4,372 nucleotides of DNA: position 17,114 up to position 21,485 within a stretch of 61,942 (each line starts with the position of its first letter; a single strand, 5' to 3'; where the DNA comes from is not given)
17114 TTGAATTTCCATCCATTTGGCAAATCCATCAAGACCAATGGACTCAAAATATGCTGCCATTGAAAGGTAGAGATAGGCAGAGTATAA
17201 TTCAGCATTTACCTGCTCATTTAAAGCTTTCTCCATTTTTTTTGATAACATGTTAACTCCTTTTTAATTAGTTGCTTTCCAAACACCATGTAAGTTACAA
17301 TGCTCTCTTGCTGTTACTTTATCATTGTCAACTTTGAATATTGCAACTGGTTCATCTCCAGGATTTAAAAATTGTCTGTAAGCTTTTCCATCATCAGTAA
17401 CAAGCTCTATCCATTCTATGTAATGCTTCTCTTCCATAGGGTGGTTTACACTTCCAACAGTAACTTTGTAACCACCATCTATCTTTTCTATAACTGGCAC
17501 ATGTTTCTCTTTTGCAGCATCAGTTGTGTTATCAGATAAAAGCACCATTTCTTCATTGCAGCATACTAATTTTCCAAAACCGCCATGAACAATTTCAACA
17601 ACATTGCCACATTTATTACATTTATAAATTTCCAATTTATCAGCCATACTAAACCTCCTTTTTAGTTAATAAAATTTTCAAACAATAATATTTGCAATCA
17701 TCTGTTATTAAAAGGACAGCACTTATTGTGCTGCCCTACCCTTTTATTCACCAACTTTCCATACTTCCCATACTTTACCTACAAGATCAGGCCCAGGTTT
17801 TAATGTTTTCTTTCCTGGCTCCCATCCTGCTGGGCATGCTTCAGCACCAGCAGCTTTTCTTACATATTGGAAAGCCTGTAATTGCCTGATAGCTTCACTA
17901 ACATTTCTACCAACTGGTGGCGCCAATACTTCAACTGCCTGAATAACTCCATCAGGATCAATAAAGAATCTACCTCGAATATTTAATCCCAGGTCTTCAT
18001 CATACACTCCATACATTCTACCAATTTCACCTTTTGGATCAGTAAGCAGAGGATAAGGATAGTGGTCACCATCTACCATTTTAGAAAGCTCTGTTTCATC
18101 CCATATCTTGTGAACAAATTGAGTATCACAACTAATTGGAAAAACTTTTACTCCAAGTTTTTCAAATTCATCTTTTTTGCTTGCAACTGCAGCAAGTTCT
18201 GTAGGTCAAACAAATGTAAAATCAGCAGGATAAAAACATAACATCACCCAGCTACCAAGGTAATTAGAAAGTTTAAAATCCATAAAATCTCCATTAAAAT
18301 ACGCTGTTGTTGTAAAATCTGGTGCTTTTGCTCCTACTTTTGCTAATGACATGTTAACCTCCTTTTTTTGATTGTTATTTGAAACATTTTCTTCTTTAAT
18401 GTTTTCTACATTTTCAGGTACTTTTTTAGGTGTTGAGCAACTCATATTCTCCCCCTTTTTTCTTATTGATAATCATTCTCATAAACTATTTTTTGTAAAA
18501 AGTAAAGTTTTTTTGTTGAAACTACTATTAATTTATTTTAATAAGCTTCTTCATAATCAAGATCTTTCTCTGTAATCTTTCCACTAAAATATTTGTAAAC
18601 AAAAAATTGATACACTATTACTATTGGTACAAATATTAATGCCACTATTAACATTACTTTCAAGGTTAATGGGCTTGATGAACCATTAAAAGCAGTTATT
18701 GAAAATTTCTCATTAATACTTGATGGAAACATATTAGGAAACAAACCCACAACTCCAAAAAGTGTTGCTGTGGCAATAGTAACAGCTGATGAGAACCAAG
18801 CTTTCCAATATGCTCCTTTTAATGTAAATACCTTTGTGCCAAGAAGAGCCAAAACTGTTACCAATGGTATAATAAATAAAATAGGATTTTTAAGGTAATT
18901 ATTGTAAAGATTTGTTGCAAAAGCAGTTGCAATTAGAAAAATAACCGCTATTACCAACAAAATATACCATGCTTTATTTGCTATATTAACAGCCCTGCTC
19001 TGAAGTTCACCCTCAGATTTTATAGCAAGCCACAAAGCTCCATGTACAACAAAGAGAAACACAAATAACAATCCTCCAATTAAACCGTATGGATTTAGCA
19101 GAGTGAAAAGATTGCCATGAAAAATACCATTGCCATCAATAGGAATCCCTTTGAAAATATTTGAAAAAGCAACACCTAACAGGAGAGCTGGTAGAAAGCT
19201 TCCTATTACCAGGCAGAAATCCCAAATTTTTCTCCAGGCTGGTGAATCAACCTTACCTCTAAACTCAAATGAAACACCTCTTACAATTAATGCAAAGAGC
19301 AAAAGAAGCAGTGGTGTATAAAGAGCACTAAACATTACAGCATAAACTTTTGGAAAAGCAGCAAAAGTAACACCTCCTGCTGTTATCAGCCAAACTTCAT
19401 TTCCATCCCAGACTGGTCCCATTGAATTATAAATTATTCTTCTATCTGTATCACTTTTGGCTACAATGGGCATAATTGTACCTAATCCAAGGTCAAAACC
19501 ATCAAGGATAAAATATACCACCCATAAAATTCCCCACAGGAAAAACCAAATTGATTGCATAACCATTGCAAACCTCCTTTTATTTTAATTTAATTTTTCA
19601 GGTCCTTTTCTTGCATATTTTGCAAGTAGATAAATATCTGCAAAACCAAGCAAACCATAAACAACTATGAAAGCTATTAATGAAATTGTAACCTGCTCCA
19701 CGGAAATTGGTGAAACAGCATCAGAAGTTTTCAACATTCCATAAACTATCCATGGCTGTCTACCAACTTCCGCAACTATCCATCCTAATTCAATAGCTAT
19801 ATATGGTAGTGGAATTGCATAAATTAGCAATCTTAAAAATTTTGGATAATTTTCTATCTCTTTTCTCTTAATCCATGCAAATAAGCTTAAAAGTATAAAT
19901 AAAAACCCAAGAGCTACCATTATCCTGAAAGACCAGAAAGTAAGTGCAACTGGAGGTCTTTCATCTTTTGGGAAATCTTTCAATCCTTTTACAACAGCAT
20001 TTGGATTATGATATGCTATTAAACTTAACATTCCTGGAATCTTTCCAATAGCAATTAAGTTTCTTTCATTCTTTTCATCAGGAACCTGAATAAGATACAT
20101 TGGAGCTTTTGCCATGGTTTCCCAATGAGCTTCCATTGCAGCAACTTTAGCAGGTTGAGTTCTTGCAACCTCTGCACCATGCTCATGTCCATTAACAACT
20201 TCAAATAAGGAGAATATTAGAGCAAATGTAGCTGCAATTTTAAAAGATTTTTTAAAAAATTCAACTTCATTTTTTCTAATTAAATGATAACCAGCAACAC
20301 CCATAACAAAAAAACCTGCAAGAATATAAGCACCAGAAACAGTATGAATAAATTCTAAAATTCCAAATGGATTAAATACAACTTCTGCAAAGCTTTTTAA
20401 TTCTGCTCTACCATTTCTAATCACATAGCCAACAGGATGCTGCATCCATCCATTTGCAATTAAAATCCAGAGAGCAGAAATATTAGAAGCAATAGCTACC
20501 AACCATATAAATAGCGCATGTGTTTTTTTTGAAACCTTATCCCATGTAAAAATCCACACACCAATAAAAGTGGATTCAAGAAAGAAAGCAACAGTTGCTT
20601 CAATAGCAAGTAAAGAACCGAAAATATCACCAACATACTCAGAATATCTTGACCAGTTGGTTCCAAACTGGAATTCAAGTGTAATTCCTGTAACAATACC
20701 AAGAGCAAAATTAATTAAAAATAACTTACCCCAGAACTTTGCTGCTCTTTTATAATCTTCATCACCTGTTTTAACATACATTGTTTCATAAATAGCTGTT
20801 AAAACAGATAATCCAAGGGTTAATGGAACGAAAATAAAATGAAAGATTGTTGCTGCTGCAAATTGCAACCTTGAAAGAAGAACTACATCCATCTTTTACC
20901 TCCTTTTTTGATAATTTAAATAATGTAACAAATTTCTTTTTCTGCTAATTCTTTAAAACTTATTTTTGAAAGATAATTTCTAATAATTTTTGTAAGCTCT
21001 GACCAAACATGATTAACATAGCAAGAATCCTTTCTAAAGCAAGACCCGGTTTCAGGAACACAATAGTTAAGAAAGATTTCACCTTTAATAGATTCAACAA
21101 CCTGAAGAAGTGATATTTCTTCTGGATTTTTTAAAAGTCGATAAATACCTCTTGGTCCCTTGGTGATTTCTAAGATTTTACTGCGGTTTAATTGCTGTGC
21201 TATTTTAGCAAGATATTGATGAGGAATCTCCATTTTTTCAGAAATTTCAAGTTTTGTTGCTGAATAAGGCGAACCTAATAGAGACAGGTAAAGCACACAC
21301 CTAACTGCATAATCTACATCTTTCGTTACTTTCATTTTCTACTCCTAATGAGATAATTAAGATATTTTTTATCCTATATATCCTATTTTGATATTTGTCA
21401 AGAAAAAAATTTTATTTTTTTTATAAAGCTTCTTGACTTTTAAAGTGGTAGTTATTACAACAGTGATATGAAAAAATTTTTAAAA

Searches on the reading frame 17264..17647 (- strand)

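Call 50: search_protein_families(library=pfam, proteins=[window:17264-17647:-], max_evalue=1e-8)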
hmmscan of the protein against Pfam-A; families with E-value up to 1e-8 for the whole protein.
window:17264-17647:- (127 aa): 2 families
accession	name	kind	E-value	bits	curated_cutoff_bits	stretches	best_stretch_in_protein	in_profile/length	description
PF01880.24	Desulfoferrodox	-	5.5e-23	81.8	22.2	1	42-125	2-97/98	Desulfoferrodoxin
PF06397.17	Desulfoferrod_N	-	2.3e-16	59.6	23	1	3-37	2-36/36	Desulfoferrodoxin, N-terminal domain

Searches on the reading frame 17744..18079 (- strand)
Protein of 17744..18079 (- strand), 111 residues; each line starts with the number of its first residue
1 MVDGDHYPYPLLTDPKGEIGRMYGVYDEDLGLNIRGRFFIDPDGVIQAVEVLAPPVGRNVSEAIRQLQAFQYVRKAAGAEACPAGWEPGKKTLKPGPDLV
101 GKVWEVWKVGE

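Call 50: search_protein_families(library=pfam, proteins=[window:17744-18079:-], max_evalue=1e-8)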
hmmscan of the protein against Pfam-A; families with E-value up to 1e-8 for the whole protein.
window:17744-18079:- (111 aa): 2 families
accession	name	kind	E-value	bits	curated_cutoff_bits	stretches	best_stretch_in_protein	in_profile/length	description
PF00578.27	AhpC-TSA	-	1.2e-09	38.6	26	1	5-48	80-123/124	AhpC/TSA family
PF10417.14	1-cysPrx_C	-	6.7e-09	36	21.1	0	69-104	1-39/41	C-terminal domain of 1-Cys peroxiredoxin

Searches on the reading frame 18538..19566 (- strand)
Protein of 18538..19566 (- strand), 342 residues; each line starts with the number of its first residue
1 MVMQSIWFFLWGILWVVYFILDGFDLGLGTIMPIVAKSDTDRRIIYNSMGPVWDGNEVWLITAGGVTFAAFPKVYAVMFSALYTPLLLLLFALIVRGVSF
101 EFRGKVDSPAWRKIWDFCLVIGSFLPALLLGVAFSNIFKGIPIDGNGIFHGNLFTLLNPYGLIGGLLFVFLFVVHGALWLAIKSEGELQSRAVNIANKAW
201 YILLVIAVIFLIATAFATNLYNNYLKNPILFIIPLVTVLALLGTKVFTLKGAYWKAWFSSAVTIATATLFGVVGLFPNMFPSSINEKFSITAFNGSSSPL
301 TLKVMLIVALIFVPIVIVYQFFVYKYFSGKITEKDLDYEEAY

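Call 50: search_protein_families(library=pfam, proteins=[window:18538-19566:-], max_evalue=1e-8)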
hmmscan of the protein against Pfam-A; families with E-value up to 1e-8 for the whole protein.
window:18538-19566:- (342 aa): 1 family
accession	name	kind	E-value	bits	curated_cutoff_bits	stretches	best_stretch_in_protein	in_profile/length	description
PF02322.20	Cyt_bd_oxida_II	-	4.4e-108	361.6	35.6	1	3-327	1-302/302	Cytochrome bd terminal oxidase subunit II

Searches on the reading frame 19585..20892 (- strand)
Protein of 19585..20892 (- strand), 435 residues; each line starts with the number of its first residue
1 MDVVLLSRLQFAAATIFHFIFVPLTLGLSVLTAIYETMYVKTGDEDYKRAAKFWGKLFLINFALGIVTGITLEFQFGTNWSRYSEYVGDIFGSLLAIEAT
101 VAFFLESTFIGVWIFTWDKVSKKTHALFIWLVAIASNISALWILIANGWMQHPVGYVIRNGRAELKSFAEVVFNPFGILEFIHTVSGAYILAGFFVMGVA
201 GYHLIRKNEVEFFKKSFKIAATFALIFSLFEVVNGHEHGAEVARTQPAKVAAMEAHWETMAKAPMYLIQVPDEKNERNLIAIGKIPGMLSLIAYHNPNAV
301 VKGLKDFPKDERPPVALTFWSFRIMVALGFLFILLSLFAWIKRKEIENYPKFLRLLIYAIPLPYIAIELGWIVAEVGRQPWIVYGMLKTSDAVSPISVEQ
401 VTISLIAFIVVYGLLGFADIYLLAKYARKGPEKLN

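Call 50: search_protein_families(library=pfam, proteins=[window:19585-20892:-], max_evalue=1e-8)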
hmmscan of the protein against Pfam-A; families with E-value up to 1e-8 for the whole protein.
window:19585-20892:- (435 aa): 1 family
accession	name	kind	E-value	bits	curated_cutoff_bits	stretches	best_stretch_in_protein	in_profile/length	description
PF01654.22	Cyt_bd_oxida_I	-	1.3e-185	617.3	26.2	1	6-431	1-418/418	Cytochrome bd terminal oxidase subunit I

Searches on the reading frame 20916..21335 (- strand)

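Call 50: search_protein_families(library=pfam, proteins=[window:20916-21335:-], max_evalue=1e-8)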
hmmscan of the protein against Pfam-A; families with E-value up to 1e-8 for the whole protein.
window:20916-21335:- (139 aa): 1 family
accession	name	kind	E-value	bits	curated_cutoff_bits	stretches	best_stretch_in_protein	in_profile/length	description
PF02082.26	Rrf2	-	2.1e-28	99.5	30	1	4-132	2-131/132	Iron-dependent Transcriptional regulator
